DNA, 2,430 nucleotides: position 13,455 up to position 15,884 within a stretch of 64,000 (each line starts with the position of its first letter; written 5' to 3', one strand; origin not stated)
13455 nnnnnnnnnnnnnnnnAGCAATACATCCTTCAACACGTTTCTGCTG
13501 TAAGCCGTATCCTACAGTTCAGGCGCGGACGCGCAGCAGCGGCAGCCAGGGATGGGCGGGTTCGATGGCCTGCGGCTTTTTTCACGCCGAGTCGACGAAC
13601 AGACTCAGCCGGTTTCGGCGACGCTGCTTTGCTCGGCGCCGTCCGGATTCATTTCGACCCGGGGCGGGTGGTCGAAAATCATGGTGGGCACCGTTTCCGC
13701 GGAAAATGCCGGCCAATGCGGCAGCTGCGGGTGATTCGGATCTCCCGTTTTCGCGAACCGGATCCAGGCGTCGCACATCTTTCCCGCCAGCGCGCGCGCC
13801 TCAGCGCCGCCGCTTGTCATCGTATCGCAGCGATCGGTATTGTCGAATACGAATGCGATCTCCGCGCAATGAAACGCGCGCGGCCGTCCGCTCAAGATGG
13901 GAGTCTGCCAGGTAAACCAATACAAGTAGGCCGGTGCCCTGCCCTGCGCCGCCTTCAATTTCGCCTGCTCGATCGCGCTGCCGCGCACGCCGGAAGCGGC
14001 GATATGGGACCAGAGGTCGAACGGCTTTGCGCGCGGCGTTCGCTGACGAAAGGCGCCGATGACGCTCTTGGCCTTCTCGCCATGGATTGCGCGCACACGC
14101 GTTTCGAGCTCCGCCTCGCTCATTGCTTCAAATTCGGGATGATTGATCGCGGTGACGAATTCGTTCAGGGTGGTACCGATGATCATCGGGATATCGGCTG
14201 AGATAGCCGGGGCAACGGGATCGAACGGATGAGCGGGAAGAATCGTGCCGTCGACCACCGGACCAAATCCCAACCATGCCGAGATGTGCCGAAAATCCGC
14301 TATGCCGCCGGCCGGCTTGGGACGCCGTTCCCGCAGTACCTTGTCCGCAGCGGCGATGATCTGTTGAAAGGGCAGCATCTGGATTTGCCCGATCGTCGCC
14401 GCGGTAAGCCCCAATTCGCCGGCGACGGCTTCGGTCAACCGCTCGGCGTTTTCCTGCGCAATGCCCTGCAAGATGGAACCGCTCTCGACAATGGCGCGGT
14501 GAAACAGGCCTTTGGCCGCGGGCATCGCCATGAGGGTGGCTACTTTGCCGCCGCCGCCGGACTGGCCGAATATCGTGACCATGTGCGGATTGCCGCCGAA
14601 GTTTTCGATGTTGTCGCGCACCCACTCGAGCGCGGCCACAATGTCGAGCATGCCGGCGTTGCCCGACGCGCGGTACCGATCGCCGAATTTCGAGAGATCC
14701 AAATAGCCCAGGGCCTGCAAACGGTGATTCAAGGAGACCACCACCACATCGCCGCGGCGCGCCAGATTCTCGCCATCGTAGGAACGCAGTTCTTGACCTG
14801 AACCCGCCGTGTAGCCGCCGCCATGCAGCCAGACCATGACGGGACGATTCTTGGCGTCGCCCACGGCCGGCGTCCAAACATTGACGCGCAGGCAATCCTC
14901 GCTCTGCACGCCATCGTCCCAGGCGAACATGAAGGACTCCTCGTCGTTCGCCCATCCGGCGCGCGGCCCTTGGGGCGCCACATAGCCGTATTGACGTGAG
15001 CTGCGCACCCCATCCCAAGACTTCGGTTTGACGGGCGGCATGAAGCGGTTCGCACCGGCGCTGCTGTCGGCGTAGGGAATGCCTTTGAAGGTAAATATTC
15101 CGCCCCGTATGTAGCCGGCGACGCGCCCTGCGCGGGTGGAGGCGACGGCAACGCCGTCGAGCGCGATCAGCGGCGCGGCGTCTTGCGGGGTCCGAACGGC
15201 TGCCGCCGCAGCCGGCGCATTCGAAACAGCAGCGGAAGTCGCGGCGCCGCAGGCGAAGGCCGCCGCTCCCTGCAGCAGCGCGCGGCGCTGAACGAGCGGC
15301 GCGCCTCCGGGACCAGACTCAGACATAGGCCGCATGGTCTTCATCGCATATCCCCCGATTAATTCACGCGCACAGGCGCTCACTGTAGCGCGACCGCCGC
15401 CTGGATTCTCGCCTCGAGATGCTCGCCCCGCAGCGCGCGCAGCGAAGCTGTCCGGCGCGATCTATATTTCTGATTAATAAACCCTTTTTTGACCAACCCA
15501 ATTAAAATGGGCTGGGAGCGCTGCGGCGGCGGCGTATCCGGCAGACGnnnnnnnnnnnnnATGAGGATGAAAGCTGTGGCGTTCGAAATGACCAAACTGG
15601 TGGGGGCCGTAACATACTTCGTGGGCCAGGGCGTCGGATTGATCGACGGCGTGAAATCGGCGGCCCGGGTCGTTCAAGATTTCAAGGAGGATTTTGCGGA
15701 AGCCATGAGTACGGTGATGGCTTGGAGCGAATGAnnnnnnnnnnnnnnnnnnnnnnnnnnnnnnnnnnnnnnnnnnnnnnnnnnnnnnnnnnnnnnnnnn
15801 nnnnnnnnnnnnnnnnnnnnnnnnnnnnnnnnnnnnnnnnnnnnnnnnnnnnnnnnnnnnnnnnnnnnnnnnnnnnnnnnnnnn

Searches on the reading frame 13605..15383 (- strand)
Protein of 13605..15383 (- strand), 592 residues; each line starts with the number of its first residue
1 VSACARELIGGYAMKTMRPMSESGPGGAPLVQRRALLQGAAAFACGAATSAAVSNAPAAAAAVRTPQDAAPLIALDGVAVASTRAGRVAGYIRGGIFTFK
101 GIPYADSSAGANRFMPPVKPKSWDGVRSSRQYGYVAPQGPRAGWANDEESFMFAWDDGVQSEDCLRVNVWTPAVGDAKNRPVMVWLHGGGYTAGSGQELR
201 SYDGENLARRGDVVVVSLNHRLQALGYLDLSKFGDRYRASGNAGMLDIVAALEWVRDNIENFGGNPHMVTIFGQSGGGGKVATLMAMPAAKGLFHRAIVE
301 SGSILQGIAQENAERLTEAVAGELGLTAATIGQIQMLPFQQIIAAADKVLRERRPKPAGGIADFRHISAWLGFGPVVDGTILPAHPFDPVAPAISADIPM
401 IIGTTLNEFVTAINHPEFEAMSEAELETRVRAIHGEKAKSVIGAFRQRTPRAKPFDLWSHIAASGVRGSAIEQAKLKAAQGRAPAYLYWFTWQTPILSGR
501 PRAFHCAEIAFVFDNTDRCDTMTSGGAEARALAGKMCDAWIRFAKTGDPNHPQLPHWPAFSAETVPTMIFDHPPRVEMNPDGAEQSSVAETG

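Call 4: search_protein_families(library=pfam, proteins=[window:13605-15383:-], max_evalue=0.1)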
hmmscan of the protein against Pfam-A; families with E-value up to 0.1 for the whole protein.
window:13605-15383:- (592 aa): 3 families
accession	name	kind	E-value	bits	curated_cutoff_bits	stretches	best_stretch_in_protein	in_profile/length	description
PF00135.34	COesterase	-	1.3e-97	328.4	27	1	81-578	5-505/515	Carboxylesterase family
PF20434.5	BD-FAE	-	1.8e-10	41.1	26.8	1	169-292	3-113/215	BD-FAE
PF07859.19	Abhydrolase_3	-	4.1e-08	33.7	25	1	243-292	47-96/210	alpha/beta hydrolase fold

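Call 6: search_protein_families(library=ncbifam, proteins=[window:13605-15383:-], max_evalue=0.1)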
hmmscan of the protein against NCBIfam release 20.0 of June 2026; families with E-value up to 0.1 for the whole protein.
window:13605-15383:- (592 aa): 7 families
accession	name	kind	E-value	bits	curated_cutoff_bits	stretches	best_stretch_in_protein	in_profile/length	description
NF058653.1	LipP1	equivalog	2e-12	46.6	350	1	164-289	57-165/300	LipP1 family hormone-sensitive lipase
NF052354.1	EstLipQMycob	equivalog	1.6e-08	33.6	700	1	217-302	187-272/418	esterase LipQ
NF050058.1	e_dPHAscl_type1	hypoth_equivalog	0.0005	19.6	150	1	165-302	8-137/276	extracellular catalytic domain type 1 short-chain-length polyhydroxyalkanoate depolymerase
NF058651.1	GESAG_HSLs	subfamily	0.00069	18.8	430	1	166-287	55-156/296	GESAG motif subfamily hormone-sensitive lipase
NF041555.1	tannase_A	equivalog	0.00084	18.1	550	1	234-322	168-252/619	subtype A tannase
NF058649.1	GTSAG_HSLs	subfamily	0.0018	17.7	380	1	165-222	75-130/312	GTSAG motif subfamily hormone-sensitive lipase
NF041556.1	tannase_B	equivalog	0.055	12.7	300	1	234-286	122-174/463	subtype B tannase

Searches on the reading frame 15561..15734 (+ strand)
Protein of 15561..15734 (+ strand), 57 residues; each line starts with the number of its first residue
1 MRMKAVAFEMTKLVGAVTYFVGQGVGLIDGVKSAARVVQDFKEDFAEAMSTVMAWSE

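Call 4: search_protein_families(library=pfam, proteins=[window:15561-15734:+], max_evalue=0.1)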
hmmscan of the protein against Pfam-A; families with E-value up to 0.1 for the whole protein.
window:15561-15734:+ (57 aa): 0 families

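Call 5: search_protein_families(library=padloc, proteins=[window:15561-15734:+], max_evalue=1)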
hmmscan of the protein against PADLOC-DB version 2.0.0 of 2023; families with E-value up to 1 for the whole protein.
window:15561-15734:+ (57 aa): 0 families

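Call 6: search_protein_families(library=ncbifam, proteins=[window:15561-15734:+], max_evalue=0.1)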
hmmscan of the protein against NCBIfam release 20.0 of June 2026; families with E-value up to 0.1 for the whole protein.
window:15561-15734:+ (57 aa): 0 families

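Call 8: search_protein_families(library=phrogs, proteins=[window:15561-15734:+], max_evalue=0.1)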
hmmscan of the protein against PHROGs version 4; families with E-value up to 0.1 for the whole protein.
window:15561-15734:+ (57 aa): 1 family
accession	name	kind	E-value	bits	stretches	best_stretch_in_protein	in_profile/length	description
phrog_23844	-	unknown function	0.089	13.7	0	12-42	8-37/57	-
